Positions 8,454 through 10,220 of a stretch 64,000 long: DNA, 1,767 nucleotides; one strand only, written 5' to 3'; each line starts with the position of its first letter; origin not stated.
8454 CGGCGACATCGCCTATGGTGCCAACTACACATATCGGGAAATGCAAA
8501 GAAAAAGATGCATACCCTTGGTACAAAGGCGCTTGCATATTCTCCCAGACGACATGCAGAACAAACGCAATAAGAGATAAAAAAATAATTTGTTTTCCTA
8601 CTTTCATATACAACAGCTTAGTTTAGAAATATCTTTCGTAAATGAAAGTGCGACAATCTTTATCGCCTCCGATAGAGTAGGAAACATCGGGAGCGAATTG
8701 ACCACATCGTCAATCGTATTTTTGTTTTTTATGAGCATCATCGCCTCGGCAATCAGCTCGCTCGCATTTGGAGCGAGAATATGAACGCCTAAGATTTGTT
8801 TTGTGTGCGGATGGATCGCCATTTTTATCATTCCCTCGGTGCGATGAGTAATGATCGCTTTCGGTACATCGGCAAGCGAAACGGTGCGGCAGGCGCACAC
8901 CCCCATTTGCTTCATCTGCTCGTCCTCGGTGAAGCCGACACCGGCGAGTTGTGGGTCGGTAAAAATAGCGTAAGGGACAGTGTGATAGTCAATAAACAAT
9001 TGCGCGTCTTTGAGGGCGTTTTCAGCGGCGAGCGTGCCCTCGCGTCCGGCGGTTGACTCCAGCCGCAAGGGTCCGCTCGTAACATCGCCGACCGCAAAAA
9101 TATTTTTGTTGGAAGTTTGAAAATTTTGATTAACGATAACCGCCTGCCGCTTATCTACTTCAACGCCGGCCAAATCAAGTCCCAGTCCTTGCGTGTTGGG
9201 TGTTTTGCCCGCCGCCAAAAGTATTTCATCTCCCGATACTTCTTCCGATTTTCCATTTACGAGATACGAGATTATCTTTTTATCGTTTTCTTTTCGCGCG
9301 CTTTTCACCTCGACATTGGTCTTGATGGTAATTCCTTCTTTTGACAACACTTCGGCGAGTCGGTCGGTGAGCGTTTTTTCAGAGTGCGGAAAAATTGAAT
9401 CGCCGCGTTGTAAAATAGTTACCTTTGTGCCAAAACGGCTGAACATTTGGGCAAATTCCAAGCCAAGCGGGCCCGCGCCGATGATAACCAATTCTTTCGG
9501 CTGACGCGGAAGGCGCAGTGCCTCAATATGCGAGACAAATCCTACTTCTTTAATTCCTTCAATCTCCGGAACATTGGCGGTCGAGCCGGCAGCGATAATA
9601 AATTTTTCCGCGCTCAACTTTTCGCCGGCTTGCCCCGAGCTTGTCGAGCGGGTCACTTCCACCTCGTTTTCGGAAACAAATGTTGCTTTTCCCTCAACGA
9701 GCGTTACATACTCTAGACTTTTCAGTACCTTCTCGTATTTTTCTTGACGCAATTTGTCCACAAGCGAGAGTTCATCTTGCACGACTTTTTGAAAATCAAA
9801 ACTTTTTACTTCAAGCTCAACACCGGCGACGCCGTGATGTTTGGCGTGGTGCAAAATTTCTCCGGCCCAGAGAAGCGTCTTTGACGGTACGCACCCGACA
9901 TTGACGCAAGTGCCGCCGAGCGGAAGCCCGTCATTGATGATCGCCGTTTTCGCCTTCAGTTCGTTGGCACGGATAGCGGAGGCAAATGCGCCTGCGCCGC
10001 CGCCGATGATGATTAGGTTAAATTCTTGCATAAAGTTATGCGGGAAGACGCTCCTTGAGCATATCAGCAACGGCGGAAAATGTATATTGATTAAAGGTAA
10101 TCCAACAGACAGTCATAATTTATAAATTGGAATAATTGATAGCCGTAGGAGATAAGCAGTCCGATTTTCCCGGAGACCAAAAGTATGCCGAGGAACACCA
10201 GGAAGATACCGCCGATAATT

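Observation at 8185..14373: Eleven-gene thiol-disulfide / mercuric-reductase-like operon with no MerT/MerP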

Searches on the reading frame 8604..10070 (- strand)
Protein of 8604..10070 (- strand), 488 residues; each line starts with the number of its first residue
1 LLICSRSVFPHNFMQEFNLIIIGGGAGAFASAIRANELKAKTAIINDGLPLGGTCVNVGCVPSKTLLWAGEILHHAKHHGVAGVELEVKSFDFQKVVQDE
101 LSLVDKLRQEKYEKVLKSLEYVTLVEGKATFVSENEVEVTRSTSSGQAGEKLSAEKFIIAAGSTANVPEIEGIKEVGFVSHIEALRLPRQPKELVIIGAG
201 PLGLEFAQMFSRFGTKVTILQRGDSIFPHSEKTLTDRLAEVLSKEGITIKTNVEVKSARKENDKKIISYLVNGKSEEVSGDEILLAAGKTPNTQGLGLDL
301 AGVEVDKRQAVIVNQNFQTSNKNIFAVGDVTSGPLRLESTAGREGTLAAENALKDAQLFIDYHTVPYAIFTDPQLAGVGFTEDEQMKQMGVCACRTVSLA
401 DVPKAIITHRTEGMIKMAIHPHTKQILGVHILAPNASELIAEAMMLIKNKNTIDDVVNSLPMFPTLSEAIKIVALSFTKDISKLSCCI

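Call 3: search_protein_families(library=pfam, proteins=[window:8604-10070:-], max_evalue=0.01)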
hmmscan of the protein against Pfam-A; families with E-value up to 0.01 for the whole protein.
window:8604-10070:- (488 aa): 16 families
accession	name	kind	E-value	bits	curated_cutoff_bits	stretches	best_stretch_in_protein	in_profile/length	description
PF07992.20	Pyr_redox_2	-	4.5e-62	210.6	26.1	1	18-345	2-291/291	Pyridine nucleotide-disulphide oxidoreductase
PF02852.28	Pyr_redox_dim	-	2.2e-25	89.4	25.3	1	365-471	1-107/110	Pyridine nucleotide-disulphide oxidoreductase, dimerisation domain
PF00070.33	Pyr_redox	-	1.1e-18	68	22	1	194-266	2-74/82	Pyridine nucleotide-disulphide oxidoreductase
PF13738.12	Pyr_redox_3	-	4.8e-12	46.2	30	1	20-328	1-305/305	Pyridine nucleotide-disulphide oxidoreductase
PF01134.28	GIDA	-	2.6e-10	40.4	22.1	1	19-163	2-150/391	Glucose inhibited division protein A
PF03486.20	HI0933_like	-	2.3e-08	34.2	50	1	225-311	100-185/244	HI0933-like protein Rossmann domain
PF12831.13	FAD_oxidored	-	1.4e-06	28.3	27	1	19-67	2-50/416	FAD dependent oxidoreductase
PF01262.27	AlaDh_PNT_C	-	0.00011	22.2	23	0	190-253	27-90/214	Alanine dehydrogenase/PNT, C-terminal domain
PF00890.30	FAD_binding_2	-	0.00044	20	20.4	1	19-55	2-38/414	FAD binding domain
PF13450.12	NAD_binding_8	-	0.00046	20.9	21.9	0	196-228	1-33/68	NAD(P)-binding Rossmann-like domain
PF02737.24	3HCDH_N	-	0.00079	19.8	22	1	195-248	3-56/180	3-hydroxyacyl-CoA dehydrogenase, NAD binding domain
PF01494.25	FAD_binding_3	-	0.001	18.8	22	1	195-248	5-59/349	FAD binding domain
PF05834.18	Lycopene_cycl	-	0.0012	18.4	23.4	0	194-229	2-40/380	Lycopene cyclase protein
PF01946.23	Thi4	-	0.002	17.8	26.2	0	193-222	19-49/235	Thi4 family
PF01266.30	DAO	-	0.0041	17.1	27.9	0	234-313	151-231/353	FAD dependent oxidoreductase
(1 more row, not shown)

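Call 4: search_protein_families(library=ncbifam, proteins=[window:8604-10070:-], max_evalue=0.01)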
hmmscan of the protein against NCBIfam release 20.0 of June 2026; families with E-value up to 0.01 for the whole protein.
window:8604-10070:- (488 aa): 82 families (the best 25 are shown)
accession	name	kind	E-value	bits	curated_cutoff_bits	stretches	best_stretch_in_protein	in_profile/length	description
TIGR02053.1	MerA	equivalog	2.5e-155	518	454.45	1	18-488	2-464/465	mercury(II) reductase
TIGR01350.1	lipoamide_DH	equivalog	1.1e-113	380.4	408.8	1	16-479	1-456/461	dihydrolipoyl dehydrogenase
NF010311.1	PRK13748.1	subfamily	5.2e-108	362.3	600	1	15-487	96-558/560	mercury(II) reductase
NF004991.0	PRK06370.1-3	subfamily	3.3e-95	319.6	620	1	15-480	34-490/509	FAD-containing oxidoreductase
NF004947.0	PRK06292.2-5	equivalog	2.9e-93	313.3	592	1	14-473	1-454/474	dihydrolipoyl dehydrogenase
NF004946.0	PRK06292.2-4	subfamily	1.9e-91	307.2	634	1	14-472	1-465/487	dihydrolipoyl dehydrogenase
NF004776.0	PRK06116.1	equivalog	8.3e-89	298.6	480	1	14-469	2-445/450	glutathione-disulfide reductase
NF003585.0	PRK05249.1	equivalog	2.6e-86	290.1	465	1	14-478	4-458/464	Si-specific NAD(P)(+) transhydrogenase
NF004992.0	PRK06370.1-4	equivalog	6.5e-86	288.6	629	1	14-473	2-451/459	FAD-containing oxidoreductase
NF005884.0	PRK07846.1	equivalog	2e-82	277.3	501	1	14-469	1-443/454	mycothione reductase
NF004943.0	PRK06292.2-1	equivalog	3.3e-80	270.1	432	1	14-477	1-455/456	dihydrolipoyl dehydrogenase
NF004945.0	PRK06292.2-3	equivalog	1.4e-79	268.2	494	1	14-473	1-448/457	dihydrolipoyl dehydrogenase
TIGR01424.1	gluta_reduc_2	equivalog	2.1e-78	263.9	606.05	1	16-469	2-441/446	glutathione-disulfide reductase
NF041853.1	hythiocyan_redase_MerA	equivalog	1.9e-76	257.7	650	1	14-470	1-434/440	hypothiocyanous acid reductase MerA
TIGR03452.1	mycothione_red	equivalog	5.2e-75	253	635.65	1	16-468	2-443/452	mycothione reductase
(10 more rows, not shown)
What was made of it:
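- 8604..10031 (-): merA: core mercuric reductase of the archaeal/CPR type, without NmerA. TIGR02053 518 bits, above the cutoff of 454 (call 4).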

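Call 9: search_solved_structures(query=window:8604-10070:-, max_evalue=1e-40, show_alignments=3)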
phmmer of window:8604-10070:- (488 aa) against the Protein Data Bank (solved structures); distinct sequences matched with E-value up to 1e-40: 100 (the best 60 are shown).
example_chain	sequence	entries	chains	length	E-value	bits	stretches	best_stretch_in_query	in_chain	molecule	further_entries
5x1y_B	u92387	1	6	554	4.9e-96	325.3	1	16-487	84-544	Mercuric reductase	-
4ywo_A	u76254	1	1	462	1.1e-94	320.9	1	17-488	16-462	Mercuric reductase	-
1zk7_A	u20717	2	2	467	1.1e-82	281.4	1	19-487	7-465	Mercuric reductase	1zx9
4k8d_A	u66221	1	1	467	1.9e-80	274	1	19-486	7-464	Mercuric reductase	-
4k7z_A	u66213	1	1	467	4e-80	272.9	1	19-487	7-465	Mercuric reductase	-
6uzi_A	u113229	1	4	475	7.2e-77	262.2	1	11-478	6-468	Dihydrolipoyl dehydrogenase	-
1ebd_A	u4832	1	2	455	1.1e-72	248.4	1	18-469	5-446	DIHYDROLIPOAMIDE DEHYDROGENASE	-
1dxl_A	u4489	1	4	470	3.3e-72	246.8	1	16-476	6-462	DIHYDROLIPOAMIDE DEHYDROGENASE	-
2eq6_A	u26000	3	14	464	6.6e-68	232.6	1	14-480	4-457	Pyruvate dehydrogenase complex, dihydrolipoamide dehydrogenase E3 component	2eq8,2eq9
3urh_A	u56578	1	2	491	2.8e-67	230.6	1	13-476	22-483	Dihydrolipoyl dehydrogenase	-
1jeh_A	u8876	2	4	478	9.8e-67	228.8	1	17-474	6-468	DIHYDROLIPOAMIDE DEHYDROGENASE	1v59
2eq7_A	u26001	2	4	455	1.3e-66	228.4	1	17-476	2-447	2-oxoglutarate dehydrogenase E3 component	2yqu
6i4p_A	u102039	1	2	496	2e-65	224.5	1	18-481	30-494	Dihydrolipoyl dehydrogenase, mitochondrial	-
1zy8_A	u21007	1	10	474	2.4e-65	224.2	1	18-481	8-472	Dihydrolipoyl dehydrogenase, mitochondrial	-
5nhg_A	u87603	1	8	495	2.6e-65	224.1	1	18-481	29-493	Dihydrolipoyl dehydrogenase, mitochondrial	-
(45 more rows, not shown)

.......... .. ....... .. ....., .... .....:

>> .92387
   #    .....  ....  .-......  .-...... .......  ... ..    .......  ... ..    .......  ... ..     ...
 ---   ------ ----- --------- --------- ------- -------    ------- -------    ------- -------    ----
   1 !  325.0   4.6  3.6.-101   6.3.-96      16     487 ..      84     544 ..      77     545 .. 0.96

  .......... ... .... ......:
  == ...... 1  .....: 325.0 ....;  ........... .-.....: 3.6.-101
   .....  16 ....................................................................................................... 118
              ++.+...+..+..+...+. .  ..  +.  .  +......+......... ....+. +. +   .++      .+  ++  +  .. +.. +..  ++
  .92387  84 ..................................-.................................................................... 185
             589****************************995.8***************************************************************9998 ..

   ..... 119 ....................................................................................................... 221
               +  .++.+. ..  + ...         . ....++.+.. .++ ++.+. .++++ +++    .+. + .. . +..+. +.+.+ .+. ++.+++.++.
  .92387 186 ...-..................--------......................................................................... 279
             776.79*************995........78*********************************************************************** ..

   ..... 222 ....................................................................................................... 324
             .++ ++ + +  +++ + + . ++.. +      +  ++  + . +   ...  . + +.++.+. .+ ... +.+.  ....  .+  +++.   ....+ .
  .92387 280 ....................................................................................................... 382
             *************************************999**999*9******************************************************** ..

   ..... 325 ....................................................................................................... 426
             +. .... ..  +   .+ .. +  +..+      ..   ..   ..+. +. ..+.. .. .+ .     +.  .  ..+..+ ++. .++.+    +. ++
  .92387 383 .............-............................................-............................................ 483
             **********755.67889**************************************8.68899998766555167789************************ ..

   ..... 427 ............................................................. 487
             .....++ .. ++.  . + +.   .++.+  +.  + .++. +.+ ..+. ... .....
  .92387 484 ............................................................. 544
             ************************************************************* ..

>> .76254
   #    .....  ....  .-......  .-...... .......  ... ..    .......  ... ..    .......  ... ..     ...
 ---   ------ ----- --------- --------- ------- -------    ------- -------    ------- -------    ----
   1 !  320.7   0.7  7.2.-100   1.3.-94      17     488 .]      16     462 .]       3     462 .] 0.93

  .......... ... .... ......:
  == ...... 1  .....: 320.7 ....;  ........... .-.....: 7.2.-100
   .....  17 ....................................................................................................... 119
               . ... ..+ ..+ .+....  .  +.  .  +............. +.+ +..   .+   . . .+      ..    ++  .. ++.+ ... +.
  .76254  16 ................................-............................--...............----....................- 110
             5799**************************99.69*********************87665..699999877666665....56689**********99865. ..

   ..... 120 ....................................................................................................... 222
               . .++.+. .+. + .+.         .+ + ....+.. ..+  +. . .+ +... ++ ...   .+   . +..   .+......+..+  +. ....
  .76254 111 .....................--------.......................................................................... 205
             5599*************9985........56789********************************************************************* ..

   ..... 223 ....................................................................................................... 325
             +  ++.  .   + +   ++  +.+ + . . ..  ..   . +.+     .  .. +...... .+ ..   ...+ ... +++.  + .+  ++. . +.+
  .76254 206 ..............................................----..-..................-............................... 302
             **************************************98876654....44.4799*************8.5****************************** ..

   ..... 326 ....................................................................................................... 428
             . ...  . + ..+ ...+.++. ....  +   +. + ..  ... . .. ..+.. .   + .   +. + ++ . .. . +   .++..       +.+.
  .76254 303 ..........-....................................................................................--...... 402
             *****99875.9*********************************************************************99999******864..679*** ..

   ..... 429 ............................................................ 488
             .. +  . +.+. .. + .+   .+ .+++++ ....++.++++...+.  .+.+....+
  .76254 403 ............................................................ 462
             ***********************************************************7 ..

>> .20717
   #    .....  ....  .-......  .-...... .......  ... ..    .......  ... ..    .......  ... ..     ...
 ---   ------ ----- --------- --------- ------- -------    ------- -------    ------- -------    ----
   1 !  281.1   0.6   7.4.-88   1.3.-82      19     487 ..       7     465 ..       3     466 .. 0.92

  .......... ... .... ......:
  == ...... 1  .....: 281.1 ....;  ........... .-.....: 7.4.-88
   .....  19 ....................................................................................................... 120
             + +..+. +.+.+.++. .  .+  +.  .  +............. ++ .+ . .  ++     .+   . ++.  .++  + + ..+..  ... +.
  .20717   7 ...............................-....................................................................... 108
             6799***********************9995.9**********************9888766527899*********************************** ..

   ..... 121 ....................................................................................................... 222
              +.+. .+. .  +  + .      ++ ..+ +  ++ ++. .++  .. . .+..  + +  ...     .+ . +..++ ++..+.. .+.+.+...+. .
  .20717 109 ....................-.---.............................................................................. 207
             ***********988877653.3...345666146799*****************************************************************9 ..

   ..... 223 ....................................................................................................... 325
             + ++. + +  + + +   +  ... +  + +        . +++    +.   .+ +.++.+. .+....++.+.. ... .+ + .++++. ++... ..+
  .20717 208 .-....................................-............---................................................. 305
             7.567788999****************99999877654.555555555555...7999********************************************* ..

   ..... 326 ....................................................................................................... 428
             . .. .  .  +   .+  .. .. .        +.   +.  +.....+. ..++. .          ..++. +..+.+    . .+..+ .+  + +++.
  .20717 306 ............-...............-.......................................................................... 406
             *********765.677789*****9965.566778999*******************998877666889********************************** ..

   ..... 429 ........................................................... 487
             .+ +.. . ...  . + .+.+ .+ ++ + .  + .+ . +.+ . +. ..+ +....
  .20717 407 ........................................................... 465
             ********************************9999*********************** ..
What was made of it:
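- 8604..10031 (-): Active-site residues read from alignments to 5x1y, 4ywo and 1zk7 (call 9).
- Alignment shows CVNVGC, Tyr at Tn501 Y194, Phe at Y535 as in 4ywo, and a terminal SCC (call 9).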

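Call 12: find_homologous_proteins(query=window:8604-10031:-, max_evalue=1e-50)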
Query window:8604-10031:- (475 aa): 6854 proteins with E <= 1e-50 among 8000 candidates; the best 120 are listed.
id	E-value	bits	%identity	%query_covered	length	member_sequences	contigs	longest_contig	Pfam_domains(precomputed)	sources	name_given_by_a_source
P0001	0.0e+0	1034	100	100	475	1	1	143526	PF02852.29,PF07992.21,PF00070.34,PF13738.13,PF03486.21,PF01134.29,PF12831.14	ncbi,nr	ncbi:mercury(II) reductase [Patescibacteria group bacterium]|nr:mercury(II) reductase [Patescibacter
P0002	2.3e-278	941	90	100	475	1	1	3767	PF01266.31,PF00890.31,PF02852.29,PF07992.21,PF00070.34,PF13738.13,PF03486.21,PF01134.29,PF12831.14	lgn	-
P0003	1.6e-277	938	90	100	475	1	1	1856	PF01266.31,PF00890.31,PF02852.29,PF07992.21,PF00070.34,PF13738.13,PF03486.21,PF01134.29,PF12831.14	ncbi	-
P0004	7.1e-274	926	90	100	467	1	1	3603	PF02852.29,PF07992.21,PF00070.34,PF13738.13,PF03486.21,PF01134.29,PF12831.14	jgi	jgi:mercuric reductase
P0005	6.6e-273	923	89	100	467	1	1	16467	PF02852.29,PF07992.21,PF00070.34,PF13738.13,PF03486.21,PF01134.29,PF12831.14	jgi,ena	-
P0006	7.0e-273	923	89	100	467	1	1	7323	PF02852.29,PF07992.21,PF00070.34,PF13738.13,PF03486.21,PF01134.29,PF12831.14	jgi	jgi:mercuric reductase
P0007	2.2e-271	918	89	100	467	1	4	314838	PF01266.31,PF02852.29,PF07992.21,PF00070.34,PF13738.13,PF03486.21,PF01134.29,PF12831.14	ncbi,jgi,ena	-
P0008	1.0e-270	916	89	100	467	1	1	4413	PF02852.29,PF07992.21,PF00070.34,PF13738.13,PF03486.21,PF01134.29,PF12831.14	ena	-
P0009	1.6e-270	915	89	100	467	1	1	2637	PF01266.31,PF02852.29,PF07992.21,PF00070.34,PF13738.13,PF03486.21,PF01134.29,PF12831.14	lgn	-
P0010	6.0e-270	913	89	100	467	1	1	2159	PF02852.29,PF07992.21,PF00070.34,PF13738.13,PF03486.21,PF01134.29,PF12831.14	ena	-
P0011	1.2e-269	912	88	100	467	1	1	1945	PF00890.31,PF02852.29,PF07992.21,PF00070.34,PF13738.13,PF03486.21,PF01134.29,PF12831.14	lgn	-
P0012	8.3e-269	910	88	100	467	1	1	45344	PF02852.29,PF07992.21,PF00070.34,PF13738.13,PF03486.21,PF01134.29,PF12831.14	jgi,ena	-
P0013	1.3e-268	909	88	100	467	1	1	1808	PF01266.31,PF13450.13,PF02852.29,PF07992.21,PF00070.34,PF13738.13,PF03486.21,PF01134.29,PF12831.14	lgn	-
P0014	1.6e-268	909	89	95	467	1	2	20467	PF02852.29,PF07992.21,PF00070.34,PF13738.13,PF03486.21,PF01134.29,PF12831.14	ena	-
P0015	1.1e-267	906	88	100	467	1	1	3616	PF01266.31,PF02852.29,PF07992.21,PF00070.34,PF13738.13,PF03486.21,PF01134.29,PF12831.14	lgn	-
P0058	2.0e-256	869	84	100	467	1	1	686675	PF01266.31,PF13434.13,PF13450.13,PF02852.29,PF07992.21,PF00070.34,PF13738.13,PF03486.21,PF01134.29,PF12831.14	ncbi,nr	ncbi:MAG: mercury(II) reductase [Candidatus Magasanikbacteria bacterium]|nr:mercury(II) reductase [C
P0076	3.8e-252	855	83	100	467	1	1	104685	PF01266.31,PF13434.13,PF00890.31,PF02852.29,PF07992.21,PF00070.34,PF13738.13,PF03486.21,PF01134.29,PF12831.14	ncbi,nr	ncbi:mercury(II) reductase [Candidatus Saccharibacteria bacterium]|nr:mercury(II) reductase [Candida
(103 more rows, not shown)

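Call 13: find_encoding_contigs(protein=P0001, flank=10000, max_places=2)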
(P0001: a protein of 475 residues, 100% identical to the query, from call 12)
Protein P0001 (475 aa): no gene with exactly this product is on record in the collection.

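Call 14: find_encoding_contigs(protein=P0058, flank=10000, max_places=2)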
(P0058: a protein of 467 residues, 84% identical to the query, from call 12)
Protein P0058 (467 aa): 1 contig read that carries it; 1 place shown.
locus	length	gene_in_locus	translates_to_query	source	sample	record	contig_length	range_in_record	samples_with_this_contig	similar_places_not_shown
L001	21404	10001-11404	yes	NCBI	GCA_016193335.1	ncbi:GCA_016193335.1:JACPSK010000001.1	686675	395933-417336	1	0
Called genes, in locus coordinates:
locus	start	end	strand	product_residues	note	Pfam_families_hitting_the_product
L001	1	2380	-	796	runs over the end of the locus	PF00479:G6PD_N, PF02781:G6PD_C, PF03446:NAD_binding_2, PF00393:6PGD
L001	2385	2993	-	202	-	PF06560:GPI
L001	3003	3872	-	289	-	PF00923:TAL_FSA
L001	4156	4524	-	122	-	-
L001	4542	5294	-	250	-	PF02683:DsbD_TM, PF13386:DsbD_2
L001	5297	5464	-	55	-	PF23447:DUF7128 (weak)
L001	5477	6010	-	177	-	PF08534:Redoxin, PF00578:AhpC-TSA, PF00085:Thioredoxin (faint)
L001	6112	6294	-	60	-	-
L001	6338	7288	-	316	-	PF11376:DUF3179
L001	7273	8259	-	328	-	PF00070:Pyr_redox (faint), PF00890:FAD_binding_2 (weak), PF01266:DAO (faint), PF07992:Pyr_redox_2, PF12831:FAD_oxidored (faint), PF13738:Pyr_redox_3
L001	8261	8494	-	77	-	PF00462:Glutaredoxin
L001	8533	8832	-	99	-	PF12840:HTH_20 (weak), PF13412:HTH_24 (weak), PF01022:HTH_5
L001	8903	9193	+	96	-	-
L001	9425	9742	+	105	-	PF13545:HTH_Crp_2 (weak), PF12840:HTH_20, PF13412:HTH_24, PF01022:HTH_5, PF01047:MarR (weak), PF01325:Fe_dep_repress (weak), PF12802:MarR_2 (weak), PF01978:TrmB, +1 more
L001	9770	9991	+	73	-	PF11431:Transport_MerF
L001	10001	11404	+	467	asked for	PF01134:GIDA (weak), PF01266:DAO (faint), PF03486:HI0933_like (faint), PF07992:Pyr_redox_2, PF12831:FAD_oxidored (weak), PF13738:Pyr_redox_3, PF00070:Pyr_redox, PF02852:Pyr_redox_dim, +2 more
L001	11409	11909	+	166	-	-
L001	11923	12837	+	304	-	PF14870:PSII_BNR (faint), PF02012:BNR (faint), PF25852:DUF6242_C (faint), PF15902:Sortilin-Vps10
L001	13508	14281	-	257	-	PF00781:DAGK_cat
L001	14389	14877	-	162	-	PF04519:Bactofilin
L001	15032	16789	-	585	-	PF16927:HisKA_7TM, PF00512:HisKA, PF02518:HATPase_c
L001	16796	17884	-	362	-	PF00881:Nitroreductase (faint), PF14512:TM1586_NiRdase (faint)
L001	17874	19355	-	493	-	-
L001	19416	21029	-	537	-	PF00221:Lyase_aromatic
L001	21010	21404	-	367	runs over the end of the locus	PF00899:ThiF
